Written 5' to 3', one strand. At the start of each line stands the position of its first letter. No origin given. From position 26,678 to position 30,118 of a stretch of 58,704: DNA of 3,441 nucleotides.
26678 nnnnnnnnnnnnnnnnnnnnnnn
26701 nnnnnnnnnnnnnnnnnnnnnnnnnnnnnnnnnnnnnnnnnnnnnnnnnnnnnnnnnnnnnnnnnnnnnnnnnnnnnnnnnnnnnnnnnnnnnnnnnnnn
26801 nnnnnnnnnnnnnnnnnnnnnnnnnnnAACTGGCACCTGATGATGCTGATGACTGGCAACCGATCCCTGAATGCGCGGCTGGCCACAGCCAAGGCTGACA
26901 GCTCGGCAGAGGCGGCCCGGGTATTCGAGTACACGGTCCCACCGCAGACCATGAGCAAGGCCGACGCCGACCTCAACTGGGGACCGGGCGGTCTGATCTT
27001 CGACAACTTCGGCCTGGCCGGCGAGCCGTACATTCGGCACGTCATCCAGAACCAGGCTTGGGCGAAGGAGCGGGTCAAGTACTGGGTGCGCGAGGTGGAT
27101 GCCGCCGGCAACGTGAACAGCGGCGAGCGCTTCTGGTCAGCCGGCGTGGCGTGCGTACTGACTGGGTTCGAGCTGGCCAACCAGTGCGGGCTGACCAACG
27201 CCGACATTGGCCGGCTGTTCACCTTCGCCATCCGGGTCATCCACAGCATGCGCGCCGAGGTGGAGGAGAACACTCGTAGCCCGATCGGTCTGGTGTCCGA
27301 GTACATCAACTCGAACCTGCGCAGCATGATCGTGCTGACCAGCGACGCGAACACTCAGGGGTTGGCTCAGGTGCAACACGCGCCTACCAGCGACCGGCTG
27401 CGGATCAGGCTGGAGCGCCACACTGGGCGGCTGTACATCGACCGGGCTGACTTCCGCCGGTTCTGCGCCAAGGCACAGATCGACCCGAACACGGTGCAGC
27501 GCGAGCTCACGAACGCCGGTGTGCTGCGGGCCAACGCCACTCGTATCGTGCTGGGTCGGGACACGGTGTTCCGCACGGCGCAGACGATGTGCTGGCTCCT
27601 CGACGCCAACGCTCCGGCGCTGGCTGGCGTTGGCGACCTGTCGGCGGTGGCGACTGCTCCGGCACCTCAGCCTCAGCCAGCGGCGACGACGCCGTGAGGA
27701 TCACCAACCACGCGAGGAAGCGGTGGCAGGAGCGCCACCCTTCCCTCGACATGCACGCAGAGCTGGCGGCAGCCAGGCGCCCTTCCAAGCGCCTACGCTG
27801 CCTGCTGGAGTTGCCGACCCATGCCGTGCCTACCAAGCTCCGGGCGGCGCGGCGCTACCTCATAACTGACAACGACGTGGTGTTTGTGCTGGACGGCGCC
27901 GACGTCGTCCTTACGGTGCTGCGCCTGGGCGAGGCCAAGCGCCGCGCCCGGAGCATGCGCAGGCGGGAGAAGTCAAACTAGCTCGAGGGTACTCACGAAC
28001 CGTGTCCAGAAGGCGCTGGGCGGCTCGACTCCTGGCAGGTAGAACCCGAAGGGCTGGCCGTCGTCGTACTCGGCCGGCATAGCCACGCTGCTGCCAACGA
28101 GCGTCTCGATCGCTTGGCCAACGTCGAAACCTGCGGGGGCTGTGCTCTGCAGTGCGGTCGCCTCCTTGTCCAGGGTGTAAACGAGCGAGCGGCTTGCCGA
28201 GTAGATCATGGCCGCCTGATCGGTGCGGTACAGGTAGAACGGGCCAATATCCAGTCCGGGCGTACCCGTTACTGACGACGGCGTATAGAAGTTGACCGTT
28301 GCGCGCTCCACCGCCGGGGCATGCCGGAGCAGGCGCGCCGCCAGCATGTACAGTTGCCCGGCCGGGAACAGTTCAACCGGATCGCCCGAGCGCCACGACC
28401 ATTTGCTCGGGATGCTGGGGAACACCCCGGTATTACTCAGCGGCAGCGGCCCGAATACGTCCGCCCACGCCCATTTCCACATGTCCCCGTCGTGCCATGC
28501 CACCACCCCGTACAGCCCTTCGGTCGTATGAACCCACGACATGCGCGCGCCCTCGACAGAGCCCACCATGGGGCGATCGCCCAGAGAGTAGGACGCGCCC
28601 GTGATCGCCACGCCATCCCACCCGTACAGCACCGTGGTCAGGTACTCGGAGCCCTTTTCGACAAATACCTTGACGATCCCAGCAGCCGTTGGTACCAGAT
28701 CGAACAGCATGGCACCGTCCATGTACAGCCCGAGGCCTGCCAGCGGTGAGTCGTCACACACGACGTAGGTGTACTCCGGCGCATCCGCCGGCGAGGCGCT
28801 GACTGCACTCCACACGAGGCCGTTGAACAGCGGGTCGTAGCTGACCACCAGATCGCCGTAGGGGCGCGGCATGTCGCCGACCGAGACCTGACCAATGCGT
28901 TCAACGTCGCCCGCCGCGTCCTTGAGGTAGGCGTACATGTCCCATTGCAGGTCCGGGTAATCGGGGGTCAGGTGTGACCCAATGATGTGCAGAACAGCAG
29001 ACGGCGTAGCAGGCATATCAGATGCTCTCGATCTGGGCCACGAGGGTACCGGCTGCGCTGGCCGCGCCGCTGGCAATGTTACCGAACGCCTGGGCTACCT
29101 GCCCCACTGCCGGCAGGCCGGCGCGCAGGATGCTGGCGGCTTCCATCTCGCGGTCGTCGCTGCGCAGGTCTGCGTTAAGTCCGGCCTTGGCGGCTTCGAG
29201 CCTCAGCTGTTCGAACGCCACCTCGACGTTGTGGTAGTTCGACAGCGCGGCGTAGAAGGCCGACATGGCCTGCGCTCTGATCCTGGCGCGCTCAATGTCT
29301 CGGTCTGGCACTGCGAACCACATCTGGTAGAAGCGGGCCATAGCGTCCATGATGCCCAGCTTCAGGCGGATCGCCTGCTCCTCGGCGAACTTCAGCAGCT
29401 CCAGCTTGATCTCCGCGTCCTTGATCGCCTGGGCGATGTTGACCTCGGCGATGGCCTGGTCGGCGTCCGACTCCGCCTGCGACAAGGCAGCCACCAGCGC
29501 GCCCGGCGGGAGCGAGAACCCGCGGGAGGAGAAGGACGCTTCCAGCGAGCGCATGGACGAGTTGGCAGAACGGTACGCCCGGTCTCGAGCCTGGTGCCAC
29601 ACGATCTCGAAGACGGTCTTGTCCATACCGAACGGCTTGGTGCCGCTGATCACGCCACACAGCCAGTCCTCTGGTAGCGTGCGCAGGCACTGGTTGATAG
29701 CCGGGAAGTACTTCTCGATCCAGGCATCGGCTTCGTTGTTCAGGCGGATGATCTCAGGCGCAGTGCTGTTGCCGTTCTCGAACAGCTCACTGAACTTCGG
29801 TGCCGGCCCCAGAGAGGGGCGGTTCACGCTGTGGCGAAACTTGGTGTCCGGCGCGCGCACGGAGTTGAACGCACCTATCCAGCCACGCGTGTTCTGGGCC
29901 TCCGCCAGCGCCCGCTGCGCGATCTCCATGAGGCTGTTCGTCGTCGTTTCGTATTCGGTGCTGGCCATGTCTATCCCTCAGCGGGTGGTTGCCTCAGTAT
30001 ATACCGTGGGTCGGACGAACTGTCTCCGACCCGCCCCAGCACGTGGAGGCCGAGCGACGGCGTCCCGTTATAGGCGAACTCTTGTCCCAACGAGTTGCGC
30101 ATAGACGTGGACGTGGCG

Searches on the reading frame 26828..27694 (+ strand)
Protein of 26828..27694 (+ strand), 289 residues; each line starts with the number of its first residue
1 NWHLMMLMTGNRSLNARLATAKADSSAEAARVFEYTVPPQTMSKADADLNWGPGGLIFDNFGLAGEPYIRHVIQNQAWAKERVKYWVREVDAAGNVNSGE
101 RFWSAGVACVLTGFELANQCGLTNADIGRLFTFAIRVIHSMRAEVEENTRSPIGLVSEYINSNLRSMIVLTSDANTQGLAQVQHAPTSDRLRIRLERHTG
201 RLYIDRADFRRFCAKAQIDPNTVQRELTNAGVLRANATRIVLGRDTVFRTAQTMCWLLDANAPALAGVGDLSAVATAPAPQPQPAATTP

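Call 87: find_homologous_proteins(query=window:26828-27694:+, max_evalue=0.00001)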
Query window:26828-27694:+ (289 aa): 8 proteins with E <= 0.00001 among 2220 candidates.
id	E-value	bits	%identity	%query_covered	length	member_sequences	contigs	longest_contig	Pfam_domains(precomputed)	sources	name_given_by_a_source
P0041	3.7e-102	360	56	96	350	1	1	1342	-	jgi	jgi:hypothetical protein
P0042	8.5e-95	335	55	97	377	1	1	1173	PF06048.18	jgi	jgi:hypothetical protein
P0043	9.1e-72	260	48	90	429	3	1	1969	PF06048.18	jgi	jgi:hypothetical protein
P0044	5.0e-56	208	49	72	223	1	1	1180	-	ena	-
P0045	1.1e-53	201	56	61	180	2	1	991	-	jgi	jgi:hypothetical protein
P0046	4.5e-48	182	49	59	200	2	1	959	-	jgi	jgi:hypothetical protein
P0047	8.1e-32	129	49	44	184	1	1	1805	-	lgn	-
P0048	3.6e-29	120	54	38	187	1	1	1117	-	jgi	jgi:hypothetical protein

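Call 94: predict_structure(alignment_id=A3)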
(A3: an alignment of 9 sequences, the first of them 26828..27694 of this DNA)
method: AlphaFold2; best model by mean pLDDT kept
length: 289 residues; sequences in the alignment: 9
mean_pLDDT: 64.8   pTM: 0.50
mean pLDDT of the five models: 64.8, 64.4, 64.0, 63.9, 59.1
residues with pLDDT >= 90: 26; 70-90: 113; 50-70: 59; < 50: 91
segments of 3 or more residues with pLDDT < 50: 1-5, 7-48, 50-64, 144-149, 175-177, 271-289
pLDDT, mean of each block of 10 residues (from residue 1): 46 42 35 28 44 44 52 71 81 70 70 72 63 70 48 75 80 56 76 86 92 85 88 90 81 91 65 41 35
secondary structure, 60 per line:
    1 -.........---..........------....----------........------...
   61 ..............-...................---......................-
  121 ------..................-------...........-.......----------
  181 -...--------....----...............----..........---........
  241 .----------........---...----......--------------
elements in order: H2-10 H14-23 H30-33 H44-51 H58-74 H76-94 H98-119 H127-144 H152-162 E167-170 E182-184 E193-196 E201-205 H206-215 H220-229 E233-241 E252-259 H270-275

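Call 96: fold_search(model_id=the predicted structure, library=pdb)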
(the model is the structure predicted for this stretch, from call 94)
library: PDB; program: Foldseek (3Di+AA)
matches with E <= 10: 106; with E <= 0.001: 1
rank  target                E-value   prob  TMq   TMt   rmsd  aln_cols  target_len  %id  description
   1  8tch_A                9.6e-04  1.00  0.28  0.18  15.3       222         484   12  Initiation of replication protein with helicase activity encoded by Pathogenicity Island SaPIBov1 (released 2024-07-03)
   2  5dgk_B                2.5e-03  1.00  0.27  0.16  15.3       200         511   13  SCCmec type IV Cch - active helicase (released 2016-08-24)
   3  5dgk_A                4.9e-03  1.00  0.28  0.17  15.6       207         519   15  SCCmec type IV Cch - active helicase (released 2016-08-24)
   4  8tch_B                6.2e-03  1.00  0.27  0.17  15.3       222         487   13  Initiation of replication protein with helicase activity encoded by Pathogenicity Island SaPIBov1 (released 2024-07-03)
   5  9sfa_B                6.5e-01  0.18  0.16  0.15  14.3       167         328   14  Cyclic nucleotide binding transcription factor Bd2879 - apo form (released 2025-10-22)
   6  2jcn                  9.1e-01  0.12  0.13  0.21  14.9       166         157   10  The crystal structure of BAK1 - a mitochondrial apoptosis regulator (released 2007-01-04)
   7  5fmi                  1.4e+00  0.11  0.13  0.21  16.8       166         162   10  Human Bak Q77L (released 2016-06-01)
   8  5nl1_C                1.4e+00  0.07  0.11  0.18  14.7       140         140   13  Shigella IpaA-VBS3/TBS in complex with the Talin VBS1 domain 488-512 (released 2018-05-16)
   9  5nl1_A                1.6e+00  0.06  0.11  0.18  14.8       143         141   12  Shigella IpaA-VBS3/TBS in complex with the Talin VBS1 domain 488-512 (released 2018-05-16)
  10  5iez_A                1.9e+00  0.11  0.14  0.24  15.3       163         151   10  Discovery of Potent Myeloid Cell Leukemia-1 (Mcl-1) inhibitors using Structure-Based Design (released 2017-01-18)
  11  2yv6                  2.0e+00  0.11  0.14  0.23  14.4       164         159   10  Crystal structure of human Bcl-2 family protein Bak (released 2008-04-15)
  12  2imt                  2.1e+00  0.08  0.13  0.21  16.7       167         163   12  The X-ray Structure of a Bak Homodimer Reveals an Inhibitory Zinc Binding Site (released 2007-01-23)
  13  5nl1_B                2.1e+00  0.04  0.10  0.15  16.4       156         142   12  Shigella IpaA-VBS3/TBS in complex with the Talin VBS1 domain 488-512 (released 2018-05-16)
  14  2ims                  2.2e+00  0.08  0.13  0.21  15.8       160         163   12  The X-ray Structure of a Bak Homodimer Reveals an Inhibitory Zinc Binding Site (released 2006-12-26)
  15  4zbi_A                2.3e+00  0.10  0.14  0.24  15.3       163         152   12  Mcl-1 complexed with small molecules (released 2015-04-29)
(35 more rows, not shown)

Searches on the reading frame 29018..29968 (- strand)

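Call 68: search_protein_families(library=phrogs, proteins=[window:29018-29968:-], max_evalue=0.00001)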
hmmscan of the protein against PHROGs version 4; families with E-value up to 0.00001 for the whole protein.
window:29018-29968:- (316 aa): 2 families
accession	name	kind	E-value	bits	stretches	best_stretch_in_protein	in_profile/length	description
phrog_36971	-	unknown function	1.2e-84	285.4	1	11-315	8-310/318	-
phrog_10969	-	unknown function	1.3e-13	51.1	1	114-255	215-350/632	-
